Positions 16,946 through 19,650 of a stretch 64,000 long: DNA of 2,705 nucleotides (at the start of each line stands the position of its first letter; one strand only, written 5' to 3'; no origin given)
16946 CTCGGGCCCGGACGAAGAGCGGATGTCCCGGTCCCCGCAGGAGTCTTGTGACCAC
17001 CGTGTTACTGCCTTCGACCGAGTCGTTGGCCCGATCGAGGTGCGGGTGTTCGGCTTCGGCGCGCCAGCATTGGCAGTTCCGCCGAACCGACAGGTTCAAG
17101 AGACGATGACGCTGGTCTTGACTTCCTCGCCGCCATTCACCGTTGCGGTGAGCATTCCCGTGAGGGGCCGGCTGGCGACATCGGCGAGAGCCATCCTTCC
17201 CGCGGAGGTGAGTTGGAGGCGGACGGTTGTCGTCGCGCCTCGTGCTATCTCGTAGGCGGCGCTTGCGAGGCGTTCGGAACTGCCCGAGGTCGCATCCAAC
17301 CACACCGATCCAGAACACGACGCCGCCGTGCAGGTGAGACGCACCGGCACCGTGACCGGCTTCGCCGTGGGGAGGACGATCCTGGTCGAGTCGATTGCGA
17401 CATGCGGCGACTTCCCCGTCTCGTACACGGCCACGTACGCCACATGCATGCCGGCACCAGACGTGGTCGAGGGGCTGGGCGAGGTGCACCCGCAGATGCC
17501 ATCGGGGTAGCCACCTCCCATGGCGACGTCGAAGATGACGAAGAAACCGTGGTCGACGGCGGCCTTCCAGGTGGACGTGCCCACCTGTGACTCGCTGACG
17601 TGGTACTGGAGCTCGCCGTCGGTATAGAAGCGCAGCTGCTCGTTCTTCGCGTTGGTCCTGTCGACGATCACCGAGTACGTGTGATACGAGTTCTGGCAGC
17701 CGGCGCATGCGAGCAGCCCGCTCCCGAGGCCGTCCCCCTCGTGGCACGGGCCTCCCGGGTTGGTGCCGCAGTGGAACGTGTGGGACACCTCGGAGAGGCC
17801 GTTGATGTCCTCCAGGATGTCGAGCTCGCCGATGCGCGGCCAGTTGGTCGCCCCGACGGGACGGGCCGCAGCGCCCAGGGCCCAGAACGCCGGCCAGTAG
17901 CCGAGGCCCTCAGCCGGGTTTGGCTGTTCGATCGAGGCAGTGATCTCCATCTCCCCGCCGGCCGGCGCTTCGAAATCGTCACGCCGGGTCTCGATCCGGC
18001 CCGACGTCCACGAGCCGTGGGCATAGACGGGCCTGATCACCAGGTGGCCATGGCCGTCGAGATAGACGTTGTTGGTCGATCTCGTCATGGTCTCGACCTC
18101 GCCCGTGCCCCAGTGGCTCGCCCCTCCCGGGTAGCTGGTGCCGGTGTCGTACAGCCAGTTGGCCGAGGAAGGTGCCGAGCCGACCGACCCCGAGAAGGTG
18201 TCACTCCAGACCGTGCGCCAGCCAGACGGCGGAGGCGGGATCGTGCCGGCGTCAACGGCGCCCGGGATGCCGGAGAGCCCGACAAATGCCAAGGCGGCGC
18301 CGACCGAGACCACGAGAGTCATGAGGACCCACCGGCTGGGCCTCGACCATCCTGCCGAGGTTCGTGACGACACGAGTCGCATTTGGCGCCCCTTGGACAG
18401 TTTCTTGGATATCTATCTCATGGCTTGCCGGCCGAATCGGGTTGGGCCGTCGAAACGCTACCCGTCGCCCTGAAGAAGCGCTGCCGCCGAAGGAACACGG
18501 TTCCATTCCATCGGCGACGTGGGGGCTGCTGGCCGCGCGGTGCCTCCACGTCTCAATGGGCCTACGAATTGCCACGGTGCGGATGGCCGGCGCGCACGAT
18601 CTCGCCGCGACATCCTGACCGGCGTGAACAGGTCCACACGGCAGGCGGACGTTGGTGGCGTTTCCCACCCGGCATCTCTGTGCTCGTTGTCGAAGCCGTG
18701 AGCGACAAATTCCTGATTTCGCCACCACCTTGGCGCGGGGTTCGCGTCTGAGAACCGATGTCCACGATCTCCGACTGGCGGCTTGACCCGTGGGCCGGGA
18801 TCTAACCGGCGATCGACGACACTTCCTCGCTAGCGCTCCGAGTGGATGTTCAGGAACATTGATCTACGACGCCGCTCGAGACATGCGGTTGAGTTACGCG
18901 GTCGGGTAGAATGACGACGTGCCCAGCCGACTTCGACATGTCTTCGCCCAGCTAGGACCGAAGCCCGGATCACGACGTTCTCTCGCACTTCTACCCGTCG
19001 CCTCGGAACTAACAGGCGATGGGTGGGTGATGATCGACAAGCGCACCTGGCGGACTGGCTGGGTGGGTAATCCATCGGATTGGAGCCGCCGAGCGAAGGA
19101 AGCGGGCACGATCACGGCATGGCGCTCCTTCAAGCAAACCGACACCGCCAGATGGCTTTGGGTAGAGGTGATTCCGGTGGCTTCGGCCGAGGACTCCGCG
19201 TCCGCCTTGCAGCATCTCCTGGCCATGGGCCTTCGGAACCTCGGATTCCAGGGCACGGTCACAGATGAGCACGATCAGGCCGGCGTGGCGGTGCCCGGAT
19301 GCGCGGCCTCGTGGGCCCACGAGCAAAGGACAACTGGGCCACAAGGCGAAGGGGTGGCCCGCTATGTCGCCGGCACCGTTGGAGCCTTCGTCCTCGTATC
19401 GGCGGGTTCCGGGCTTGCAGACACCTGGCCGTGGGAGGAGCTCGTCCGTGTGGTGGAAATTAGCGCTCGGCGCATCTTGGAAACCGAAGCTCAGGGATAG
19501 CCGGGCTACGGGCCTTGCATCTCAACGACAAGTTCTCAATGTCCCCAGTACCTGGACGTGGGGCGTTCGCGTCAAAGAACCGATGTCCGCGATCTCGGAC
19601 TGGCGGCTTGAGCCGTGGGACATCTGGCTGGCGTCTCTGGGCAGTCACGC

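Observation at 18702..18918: Repeat family A: conserved sORF-bearing leader/promoter-like cassette upstream of unrelated accessory genes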

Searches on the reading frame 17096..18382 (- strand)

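Call 32: search_protein_families(library=pfam, proteins=[window:17096-18382:-], max_evalue=0.01)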
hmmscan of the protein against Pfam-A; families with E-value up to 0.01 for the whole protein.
window:17096-18382:- (428 aa): 1 family
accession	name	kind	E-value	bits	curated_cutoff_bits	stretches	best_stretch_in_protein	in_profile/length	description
PF03935.22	SKN1_KRE6_Sbg1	-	0.0097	14.8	30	0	146-175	199-228/501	Beta-glucan synthesis-associated protein SKN1/KRE6/Sbg1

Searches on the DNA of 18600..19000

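Call 26: search_rna_families(source=window, start=18600, end=19000, threshold=evalue, max_evalue=10)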
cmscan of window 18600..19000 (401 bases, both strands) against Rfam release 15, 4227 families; matches with E-value up to 10: 1.
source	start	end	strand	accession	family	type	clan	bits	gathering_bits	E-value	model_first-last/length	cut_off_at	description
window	18776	18812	-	RF01944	mir-2518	Gene; miRNA;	-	13.3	61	9.9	1-67/67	no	mir-2518 microRNA precursor family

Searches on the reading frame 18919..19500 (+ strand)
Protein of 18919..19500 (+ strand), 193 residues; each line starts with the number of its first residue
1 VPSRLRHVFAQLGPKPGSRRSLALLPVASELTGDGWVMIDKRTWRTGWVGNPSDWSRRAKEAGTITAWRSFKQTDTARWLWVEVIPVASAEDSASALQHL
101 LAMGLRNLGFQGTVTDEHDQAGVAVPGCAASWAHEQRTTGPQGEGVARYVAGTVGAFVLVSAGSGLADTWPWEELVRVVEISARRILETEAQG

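Call 32: search_protein_families(library=pfam, proteins=[window:18919-19500:+], max_evalue=0.01)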
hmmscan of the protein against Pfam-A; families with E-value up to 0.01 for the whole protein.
window:18919-19500:+ (193 aa): 0 families

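Call 89: search_protein_families(library=ncbifam, proteins=[window:18919-19500:+], max_evalue=0.1)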
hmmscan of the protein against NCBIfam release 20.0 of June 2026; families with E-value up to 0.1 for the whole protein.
window:18919-19500:+ (193 aa): 0 families
